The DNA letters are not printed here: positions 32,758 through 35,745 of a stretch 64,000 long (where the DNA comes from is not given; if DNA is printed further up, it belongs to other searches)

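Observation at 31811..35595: Tandem CydA-like membrane subunits, the second fused to an octaheme c-type cytochrome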

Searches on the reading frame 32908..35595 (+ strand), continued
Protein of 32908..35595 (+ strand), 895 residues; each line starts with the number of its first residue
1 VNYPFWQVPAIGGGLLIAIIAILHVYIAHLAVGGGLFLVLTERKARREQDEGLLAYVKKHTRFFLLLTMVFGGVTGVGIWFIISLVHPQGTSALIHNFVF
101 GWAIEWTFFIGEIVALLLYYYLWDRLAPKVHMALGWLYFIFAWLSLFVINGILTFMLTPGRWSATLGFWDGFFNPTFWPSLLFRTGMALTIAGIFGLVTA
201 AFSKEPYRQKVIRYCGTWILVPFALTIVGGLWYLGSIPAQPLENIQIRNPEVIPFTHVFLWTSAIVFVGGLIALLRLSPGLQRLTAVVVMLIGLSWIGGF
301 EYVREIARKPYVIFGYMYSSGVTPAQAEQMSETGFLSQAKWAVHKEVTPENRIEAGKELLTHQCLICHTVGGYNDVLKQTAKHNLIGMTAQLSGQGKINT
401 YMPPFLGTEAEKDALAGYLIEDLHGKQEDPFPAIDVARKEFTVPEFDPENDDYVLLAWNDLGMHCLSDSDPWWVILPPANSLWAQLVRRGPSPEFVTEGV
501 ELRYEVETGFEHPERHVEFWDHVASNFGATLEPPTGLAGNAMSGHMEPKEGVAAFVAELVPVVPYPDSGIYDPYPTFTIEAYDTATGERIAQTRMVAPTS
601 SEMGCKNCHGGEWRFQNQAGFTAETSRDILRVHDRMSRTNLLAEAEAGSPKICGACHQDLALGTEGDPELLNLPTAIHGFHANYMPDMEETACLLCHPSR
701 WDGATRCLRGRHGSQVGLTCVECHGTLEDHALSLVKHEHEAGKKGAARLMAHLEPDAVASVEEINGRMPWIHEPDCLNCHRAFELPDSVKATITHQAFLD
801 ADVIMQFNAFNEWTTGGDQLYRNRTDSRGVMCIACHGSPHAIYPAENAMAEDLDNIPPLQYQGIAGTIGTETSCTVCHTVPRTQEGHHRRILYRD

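Call 13: search_solved_structures(query=A1, max_evalue=0.01, show_alignments=3)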
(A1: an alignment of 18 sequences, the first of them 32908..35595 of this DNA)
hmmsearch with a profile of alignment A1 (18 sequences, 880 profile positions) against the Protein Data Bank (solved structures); distinct sequences matched with E-value up to 0.01: 9.
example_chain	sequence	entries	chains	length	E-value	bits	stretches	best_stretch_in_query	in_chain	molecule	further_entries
5doq_A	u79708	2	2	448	3.4e-06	28.5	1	21-181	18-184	Bd-type quinol oxidase subunit I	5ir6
2v08_A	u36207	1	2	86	0.00034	21.9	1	353-423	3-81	CYTOCHROME C6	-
6tr1_C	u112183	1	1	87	0.00064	21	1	354-423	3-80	Cytochrome c6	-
6tr1_A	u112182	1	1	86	0.00085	20.6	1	354-423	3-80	Cytochrome c6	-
1c6s_A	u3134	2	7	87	0.00094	20.4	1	354-423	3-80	CYTOCHROME C6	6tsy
6tr1_E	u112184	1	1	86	0.00094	20.4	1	354-423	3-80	Cytochrome c6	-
3ph2_B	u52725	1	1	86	0.0011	20.1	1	353-423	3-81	Cytochrome c6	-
7y7a_G7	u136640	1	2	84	0.0035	18.5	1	354-422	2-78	Cytochrome c6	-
7y5e_GN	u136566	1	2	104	0.0036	18.5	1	353-422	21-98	Cytochrome c6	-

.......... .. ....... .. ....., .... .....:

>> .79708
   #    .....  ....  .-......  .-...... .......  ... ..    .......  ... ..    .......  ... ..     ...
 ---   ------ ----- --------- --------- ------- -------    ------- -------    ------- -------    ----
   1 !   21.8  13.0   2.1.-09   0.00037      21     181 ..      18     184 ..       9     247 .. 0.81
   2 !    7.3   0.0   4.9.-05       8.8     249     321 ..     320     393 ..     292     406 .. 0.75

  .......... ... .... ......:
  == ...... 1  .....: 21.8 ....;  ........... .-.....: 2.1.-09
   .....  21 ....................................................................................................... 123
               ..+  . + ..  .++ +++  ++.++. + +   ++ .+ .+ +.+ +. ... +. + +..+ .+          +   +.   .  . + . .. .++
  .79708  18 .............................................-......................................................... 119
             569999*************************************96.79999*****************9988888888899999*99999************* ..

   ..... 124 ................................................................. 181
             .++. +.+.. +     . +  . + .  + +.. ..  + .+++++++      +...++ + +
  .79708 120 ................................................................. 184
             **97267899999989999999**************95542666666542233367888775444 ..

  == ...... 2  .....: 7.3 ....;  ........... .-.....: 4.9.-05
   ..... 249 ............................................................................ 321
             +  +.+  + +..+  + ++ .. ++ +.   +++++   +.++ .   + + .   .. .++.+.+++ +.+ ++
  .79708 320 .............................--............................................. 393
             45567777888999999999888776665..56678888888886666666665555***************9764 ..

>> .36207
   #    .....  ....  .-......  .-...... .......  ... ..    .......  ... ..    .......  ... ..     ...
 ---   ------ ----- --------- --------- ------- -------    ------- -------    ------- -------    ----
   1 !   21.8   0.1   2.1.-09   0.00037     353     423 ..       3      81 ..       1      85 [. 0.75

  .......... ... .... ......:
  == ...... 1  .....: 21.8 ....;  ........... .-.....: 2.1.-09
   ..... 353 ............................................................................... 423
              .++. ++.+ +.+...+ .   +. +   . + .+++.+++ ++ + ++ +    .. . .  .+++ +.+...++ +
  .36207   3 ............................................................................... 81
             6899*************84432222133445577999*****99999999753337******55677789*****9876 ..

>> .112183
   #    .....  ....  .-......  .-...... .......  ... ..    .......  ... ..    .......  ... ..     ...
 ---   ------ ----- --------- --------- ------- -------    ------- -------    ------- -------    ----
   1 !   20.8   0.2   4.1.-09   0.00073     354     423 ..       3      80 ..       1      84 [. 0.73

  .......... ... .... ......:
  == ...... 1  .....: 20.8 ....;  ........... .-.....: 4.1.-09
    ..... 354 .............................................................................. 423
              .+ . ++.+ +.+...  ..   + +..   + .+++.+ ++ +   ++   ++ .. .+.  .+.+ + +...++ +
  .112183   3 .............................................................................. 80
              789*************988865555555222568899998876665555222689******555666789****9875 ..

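Call 14: find_related_loci(query=A1, collection=genome_contigs, flank=10000)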
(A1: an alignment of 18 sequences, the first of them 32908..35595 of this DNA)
Query A1 (895 aa) in genome_contigs; peptide patterns used: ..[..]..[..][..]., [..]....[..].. (x = any residue, [..] = any of these).
600 stretches matched a pattern (row limit reached: there are more); 596 encode a relative of the query (tblastn E <= 1e-3); the best 80 are kept; 80 distinct loci.
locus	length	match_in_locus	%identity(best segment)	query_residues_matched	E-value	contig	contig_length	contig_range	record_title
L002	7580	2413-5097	80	1-894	0e+0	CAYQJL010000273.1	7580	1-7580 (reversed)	MAG TPA_asm: uncultured bacterium isolate SRP067234_co1_21 genome assembly, contig: k99_592973, whole genome shotgun seq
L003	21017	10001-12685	75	1-894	0e+0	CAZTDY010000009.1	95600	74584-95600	MAG TPA_asm: uncultured bacterium isolate binchicken_co142_298 genome assembly, contig: NODE_447_length_95600_cov_26.283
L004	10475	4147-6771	62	1-894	0e+0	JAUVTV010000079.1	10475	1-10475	MAG: Candidatus Eisenbacteria bacterium isolate CSMAG_775 CSMAG_775_k141_838688_length_10475_cov_7.9488, whole genome sh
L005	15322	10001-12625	54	1-892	0e+0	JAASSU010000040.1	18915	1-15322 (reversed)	MAG: Bacteroidetes bacterium isolate KhS_metabat.24 KhS_C947, whole genome shotgun sequence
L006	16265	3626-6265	54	1-895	0e+0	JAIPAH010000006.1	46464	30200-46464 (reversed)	MAG: Bacteroidales bacterium isolate Tobar18m-G1 Tobar18m-20mill-C33, whole genome shotgun sequence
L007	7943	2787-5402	53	1-888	0e+0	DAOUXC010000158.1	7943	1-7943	MAG TPA_asm: Desulfobacteraceae bacterium isolate CSMAG_891 CSMAG_891_k141_60831_length_7943_cov_32.0000, whole genome s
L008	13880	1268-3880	52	1-888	0e+0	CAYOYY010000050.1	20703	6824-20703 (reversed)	MAG TPA_asm: uncultured Desulfobacula sp. isolate binchicken_co67_36 genome assembly, contig: NODE_2574_length_20703_cov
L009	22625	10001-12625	51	1-892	0e+0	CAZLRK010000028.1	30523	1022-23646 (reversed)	MAG TPA_asm: uncultured Desulfobacterales bacterium isolate SRP077602_co2_250 genome assembly, contig: NODE_2247_length_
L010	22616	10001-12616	52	1-888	0e+0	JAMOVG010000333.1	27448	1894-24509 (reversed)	MAG: Desulfobacteraceae bacterium isolate PIR-30_metabat1_scaf2bin.094 PIR-30_scaffold_554_c1, whole genome shotgun sequ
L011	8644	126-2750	53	1-892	0e+0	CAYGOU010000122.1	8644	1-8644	MAG TPA_asm: uncultured Porphyromonadaceae bacterium isolate ERP113451_co4_87 genome assembly, contig: NODE_5743_length_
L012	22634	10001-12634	53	1-892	0e+0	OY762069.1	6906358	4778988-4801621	MAG: uncultured Desulfobacter sp. isolate 00b13672-1c6a-4f01-9bd3-5d9cfdb0d95e genome assembly, chromosome: 1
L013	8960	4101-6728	52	1-895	0e+0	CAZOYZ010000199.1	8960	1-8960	MAG TPA_asm: uncultured Prolixibacteraceae bacterium isolate SRP192927_co3_115 genome assembly, contig: NODE_20515_lengt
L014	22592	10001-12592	55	1-878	0e+0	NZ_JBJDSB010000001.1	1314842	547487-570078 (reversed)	Desulfobaculum sp. SPO524 1, whole genome shotgun sequence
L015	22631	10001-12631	50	1-891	0e+0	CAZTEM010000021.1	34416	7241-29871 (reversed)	MAG TPA_asm: uncultured Desulfobacterales bacterium isolate binchicken_co67_180 genome assembly, contig: NODE_1155_lengt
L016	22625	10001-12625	52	1-892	0e+0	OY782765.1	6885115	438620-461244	MAG: Melioribacteraceae bacterium isolate b49f5fa7-6043-4eb4-88a3-53a29b1f0925 genome assembly, chromosome: 1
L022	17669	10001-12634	51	1-892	0e+0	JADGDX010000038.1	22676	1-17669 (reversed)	MAG: Desulfuromusa sp. isolate BB21 NODE_38_length_22676_cov_7.131731, whole genome shotgun sequence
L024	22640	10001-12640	50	1-892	0e+0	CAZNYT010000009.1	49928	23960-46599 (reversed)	MAG TPA_asm: uncultured Desulfovibrionales bacterium isolate binchicken_co32_395 genome assembly, contig: NODE_683_lengt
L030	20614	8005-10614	50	1-888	0e+0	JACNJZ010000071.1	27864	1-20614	MAG: Candidatus Desulfobia pelagia NIOZ-UU_NODE_1936_length_27864_cov_9.02237, whole genome shotgun sequence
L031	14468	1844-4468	52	1-895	0e+0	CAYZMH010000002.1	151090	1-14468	MAG TPA_asm: uncultured Bacteroidaceae bacterium isolate binchicken_co13_123 genome assembly, contig: NODE_28_length_151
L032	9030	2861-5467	51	1-888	0e+0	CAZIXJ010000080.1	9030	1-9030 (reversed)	MAG TPA_asm: uncultured Hyphomicrobiales bacterium isolate SRP332253_co1_21 genome assembly, contig: NODE_12866_length_9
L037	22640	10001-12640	51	1-894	0e+0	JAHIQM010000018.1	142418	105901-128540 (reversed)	MAG: Proteobacteria bacterium isolate KR46_M_MetaG.mb.10 KR46_M_MetaG.mb.10_k141_31426, whole genome shotgun sequence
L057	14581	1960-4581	45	1-892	0e+0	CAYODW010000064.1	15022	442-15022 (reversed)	MAG TPA_asm: uncultured Desulfonema sp. isolate SRP319275_co4_266 genome assembly, contig: NODE_2292_length_15022_cov_18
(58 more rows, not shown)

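Call 45: predict_structure(alignment_id=A2)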
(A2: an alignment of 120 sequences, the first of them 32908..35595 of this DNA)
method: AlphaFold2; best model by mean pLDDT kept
length: 895 residues; sequences in the alignment: 120
mean_pLDDT: 92.2   pTM: 0.89
mean pLDDT of the five models: 92.2, 91.7, 91.2, 90.5, 90.1
residues with pLDDT >= 90: 736; 70-90: 128; 50-70: 18; < 50: 13
segments of 3 or more residues with pLDDT < 50: 796-805
pLDDT, mean of each block of 10 residues (from residue 1): 59 81 95 96 96 94 92 89 83 91 94 96 96 97 97 95 93 97 98 96 89 95 96 95 89 94 95 90 95 96 94 93 94 94 95 97 90 90 94 93 95 97 88 90 96 97 93 95 98 96 98 97 94 96 97 96 97 98 98 97 92 92 97 93 97 94 91 97 95 91 92 88 94 98 95 95 96 86 71 52 62 92 91 94 95 97 94 91 80 64
secondary structure, 60 per line:
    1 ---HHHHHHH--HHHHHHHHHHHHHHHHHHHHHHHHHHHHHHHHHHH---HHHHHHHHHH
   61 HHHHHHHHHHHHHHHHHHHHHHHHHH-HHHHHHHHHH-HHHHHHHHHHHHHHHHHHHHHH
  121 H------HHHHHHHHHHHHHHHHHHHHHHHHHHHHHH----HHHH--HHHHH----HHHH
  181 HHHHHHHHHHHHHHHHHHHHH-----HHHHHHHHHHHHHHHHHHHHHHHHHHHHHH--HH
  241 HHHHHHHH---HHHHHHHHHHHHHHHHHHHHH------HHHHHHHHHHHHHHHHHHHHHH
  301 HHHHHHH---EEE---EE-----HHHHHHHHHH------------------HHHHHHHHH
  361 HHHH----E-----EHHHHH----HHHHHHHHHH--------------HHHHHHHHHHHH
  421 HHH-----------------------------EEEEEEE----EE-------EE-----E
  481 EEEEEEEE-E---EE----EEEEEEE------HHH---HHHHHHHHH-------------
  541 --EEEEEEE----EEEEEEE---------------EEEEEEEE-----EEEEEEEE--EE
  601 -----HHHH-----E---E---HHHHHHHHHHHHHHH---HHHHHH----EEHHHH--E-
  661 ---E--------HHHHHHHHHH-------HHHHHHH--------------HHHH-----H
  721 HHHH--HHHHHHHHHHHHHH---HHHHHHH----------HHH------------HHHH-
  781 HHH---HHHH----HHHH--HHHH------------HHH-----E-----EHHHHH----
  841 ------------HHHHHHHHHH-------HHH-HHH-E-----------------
elements in order (helices of 4 or more, strands of 3 or more residues): H4-10 H13-47 H51-86 H88-97 H99-121 H128-157 H162-165 H168-172 H177-201 H207-236 H239-248 H252-272 H279-307 E311-313 H324-333 H352-364 H376-380 H385-394 H409-423 E453-459 E480-488 E500-506 H519-527 E543-549 E554-560 E576-583 E589-596 H606-609 H623-637 H641-646 H653-656 H673-682 H690-696 H711-714 H720-724 H727-740 H744-750 H776-779 H787-790 H795-798 H801-804 H832-836 H853-862

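Call 48: fold_search(model_id=the predicted structure, library=pdb)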
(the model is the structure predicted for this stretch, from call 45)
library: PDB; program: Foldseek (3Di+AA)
matches with E <= 10: 500; with E <= 0.001: 14
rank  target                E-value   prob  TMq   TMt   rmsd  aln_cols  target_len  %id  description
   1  9r2g_A                3.6e-08  1.00  0.31  0.71   3.3       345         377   14  Cytochrome bd II oxidase qOR-2 type from Mycobacterium smegmatis (released 2026-03-04)
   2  5doq_A                1.5e-07  1.00  0.33  0.65   5.5       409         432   18  The structure of bd oxidase from Geobacillus thermodenitrificans (released 2016-05-04)
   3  7oy2_C                2.6e-07  1.00  0.32  0.61   6.9       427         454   13  High resolution structure of cytochrome bd-II oxidase from E. coli (released 2021-12-15)
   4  8b4o_A                2.6e-07  1.00  0.27  0.52   5.3       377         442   14  Cryo-EM structure of cytochrome bd oxidase from C. glutamicum (released 2022-12-28)
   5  6rx4_A                3.9e-07  1.00  0.30  0.54   5.5       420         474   14  THE STRUCTURE OF BD OXIDASE FROM ESCHERICHIA COLI (released 2019-11-20)
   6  6rko_A                8.3e-07  1.00  0.28  0.53   8.0       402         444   14  Cryo-EM structure of the E. coli cytochrome bd-I oxidase at 2.68 A resolution (released 2019-10-16)
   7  7d5i_A                1.2e-06  1.00  0.31  0.59   3.7       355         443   16  Structure of Mycobacterium smegmatis bd complex in the apo-form. (released 2021-06-23)
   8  9fka_A                1.8e-06  1.00  0.28  0.52   5.8       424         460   15  Cryo-EM structure of the reduced cytochrome bd oxidase from M. tuberculosis (released 2025-02-12)
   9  7nkz_A                2.2e-06  1.00  0.27  0.50   6.3       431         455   14  Cryo-EM structure of the cytochrome bd oxidase from M. tuberculosis at 2.5 A resolution (released 2021-09-22)
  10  7ose_A                1.1e-05  1.00  0.29  0.49   6.9       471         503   11  cytochrome bd-II type oxidase with bound aurachin D (released 2021-11-17)
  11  5doq_B                2.1e-04  1.00  0.27  0.66   4.8       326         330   13  The structure of bd oxidase from Geobacillus thermodenitrificans (released 2016-05-04)
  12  7ose_B                4.7e-04  1.00  0.26  0.58   4.9       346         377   13  cytochrome bd-II type oxidase with bound aurachin D (released 2021-11-17)
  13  9r2g_D                5.2e-04  1.00  0.28  0.71   3.8       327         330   12  Cytochrome bd II oxidase qOR-2 type from Mycobacterium smegmatis (released 2026-03-04)
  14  7oy2_B                9.4e-04  1.00  0.26  0.56   5.8       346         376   13  High resolution structure of cytochrome bd-II oxidase from E. coli (released 2021-12-15)
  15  6rko_B                1.3e-03  1.00  0.27  0.59   5.0       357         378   13  Cryo-EM structure of the E. coli cytochrome bd-I oxidase at 2.68 A resolution (released 2019-10-16)
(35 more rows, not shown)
